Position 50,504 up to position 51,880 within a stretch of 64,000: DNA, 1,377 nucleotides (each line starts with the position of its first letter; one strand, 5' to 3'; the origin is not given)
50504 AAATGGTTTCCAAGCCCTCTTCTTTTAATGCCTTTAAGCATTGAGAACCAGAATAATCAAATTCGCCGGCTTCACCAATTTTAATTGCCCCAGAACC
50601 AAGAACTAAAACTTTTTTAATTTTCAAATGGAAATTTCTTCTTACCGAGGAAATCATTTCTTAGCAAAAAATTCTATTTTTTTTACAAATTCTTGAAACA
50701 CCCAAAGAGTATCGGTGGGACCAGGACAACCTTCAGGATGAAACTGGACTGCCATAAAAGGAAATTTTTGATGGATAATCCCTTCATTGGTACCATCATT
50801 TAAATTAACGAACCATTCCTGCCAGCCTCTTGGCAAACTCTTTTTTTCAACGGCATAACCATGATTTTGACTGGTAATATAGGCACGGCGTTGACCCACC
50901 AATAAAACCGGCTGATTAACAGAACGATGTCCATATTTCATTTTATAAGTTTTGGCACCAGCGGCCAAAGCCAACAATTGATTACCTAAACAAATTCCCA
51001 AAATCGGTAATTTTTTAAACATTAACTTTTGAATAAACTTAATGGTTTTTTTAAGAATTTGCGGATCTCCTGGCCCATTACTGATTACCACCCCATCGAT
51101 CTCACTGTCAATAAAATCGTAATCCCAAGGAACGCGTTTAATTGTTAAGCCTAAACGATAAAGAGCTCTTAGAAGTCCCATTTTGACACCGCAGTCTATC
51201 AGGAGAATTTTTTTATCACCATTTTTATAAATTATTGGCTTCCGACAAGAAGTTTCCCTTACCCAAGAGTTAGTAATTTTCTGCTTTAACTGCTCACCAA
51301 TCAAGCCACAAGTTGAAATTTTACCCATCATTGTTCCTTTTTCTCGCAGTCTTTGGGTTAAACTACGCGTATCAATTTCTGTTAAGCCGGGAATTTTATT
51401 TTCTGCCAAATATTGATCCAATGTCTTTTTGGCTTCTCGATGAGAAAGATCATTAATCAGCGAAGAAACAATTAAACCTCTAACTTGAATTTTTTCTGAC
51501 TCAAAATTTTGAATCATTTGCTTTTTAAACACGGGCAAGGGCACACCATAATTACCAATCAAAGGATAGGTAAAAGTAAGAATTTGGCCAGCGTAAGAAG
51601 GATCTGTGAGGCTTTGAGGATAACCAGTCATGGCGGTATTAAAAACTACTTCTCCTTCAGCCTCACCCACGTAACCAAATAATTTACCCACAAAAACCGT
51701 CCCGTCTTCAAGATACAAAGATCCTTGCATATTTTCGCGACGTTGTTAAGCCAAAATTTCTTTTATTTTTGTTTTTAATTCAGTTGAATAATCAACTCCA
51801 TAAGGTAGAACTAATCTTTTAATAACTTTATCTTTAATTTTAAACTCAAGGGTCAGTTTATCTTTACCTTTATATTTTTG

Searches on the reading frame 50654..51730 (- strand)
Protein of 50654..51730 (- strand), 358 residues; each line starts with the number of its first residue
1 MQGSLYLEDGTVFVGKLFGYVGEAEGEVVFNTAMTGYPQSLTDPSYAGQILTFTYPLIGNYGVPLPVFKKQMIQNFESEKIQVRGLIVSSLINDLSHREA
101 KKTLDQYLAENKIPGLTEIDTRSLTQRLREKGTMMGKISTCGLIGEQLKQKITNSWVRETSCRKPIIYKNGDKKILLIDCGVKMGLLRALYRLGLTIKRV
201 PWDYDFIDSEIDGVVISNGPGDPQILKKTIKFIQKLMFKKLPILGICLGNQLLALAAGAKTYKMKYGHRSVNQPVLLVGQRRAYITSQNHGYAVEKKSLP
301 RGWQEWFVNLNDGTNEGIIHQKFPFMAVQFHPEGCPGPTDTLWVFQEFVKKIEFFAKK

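Call 51: search_protein_families(library=ncbifam, proteins=[window:50654-51730:-], max_evalue=0.00001)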
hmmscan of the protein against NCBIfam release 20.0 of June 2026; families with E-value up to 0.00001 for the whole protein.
window:50654-51730:- (358 aa): 20 families
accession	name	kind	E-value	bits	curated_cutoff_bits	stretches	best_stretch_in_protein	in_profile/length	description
TIGR01368.1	CPSaseIIsmall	equivalog_domain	2.4e-125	418.3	307.35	1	4-353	2-360/361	glutamine-hydrolyzing carbamoyl-phosphate synthase small subunit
NF009475.0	PRK12838.1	equivalog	5.1e-117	390.8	221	1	1-353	1-354/359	carbamoyl phosphate synthase small subunit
NF005849.0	PRK07765.1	equivalog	9.9e-16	57.7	308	1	207-334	43-175/219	aminodeoxychorismate/anthranilate synthase component II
NF011201.0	PRK14607.1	equivalog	3.5e-15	55.7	670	1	213-335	47-173/534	bifunctional anthranilate synthase component II/anthranilate phosphoribosyltransferase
NF010081.0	PRK13566.1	equivalog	6.6e-15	54.4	645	1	193-334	551-700/729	anthranilate synthase component I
TIGR01823.1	PabB-fungal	equivalog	1.4e-12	46.7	442.55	1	211-350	54-202/742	aminodeoxychorismate synthase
TIGR00566.1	trpG_papA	subfamily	3.8e-12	46.4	121.05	1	213-335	47-177/192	glutamine amidotransferase of anthranilate synthase or aminodeoxychorismate synthase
NF001975.0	PRK00758.1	equivalog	3.8e-12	46.2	198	1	187-349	18-179/185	GMP synthase subunit A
TIGR01815.1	TrpE-clade3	equivalog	1.1e-11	43.5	739.15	1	201-334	549-688/717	anthranilate synthase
TIGR00888.1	guaA_Nterm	equivalog_domain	1.3e-10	41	172.15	1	188-335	16-168/188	glutamine-hydrolyzing GMP synthase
NF005271.0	PRK06774.1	equivalog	1.3e-10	40.9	340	1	213-334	46-175/191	aminodeoxychorismate synthase component II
NF006462.0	PRK08857.1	equivalog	2.2e-09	37.2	345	1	214-334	47-176/193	aminodeoxychorismate/anthranilate synthase component II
NF005367.0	PRK06895.1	equivalog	4.4e-09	36.5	265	1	213-334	46-172/190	anthranilate synthase component II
NF005799.0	PRK07649.1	equivalog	4.5e-09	36.1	327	1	211-336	44-173/195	aminodeoxychorismate/anthranilate synthase component II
NF005946.0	PRK08007.1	equivalog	8.4e-09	35.2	332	1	212-334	45-171/187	aminodeoxychorismate synthase component 2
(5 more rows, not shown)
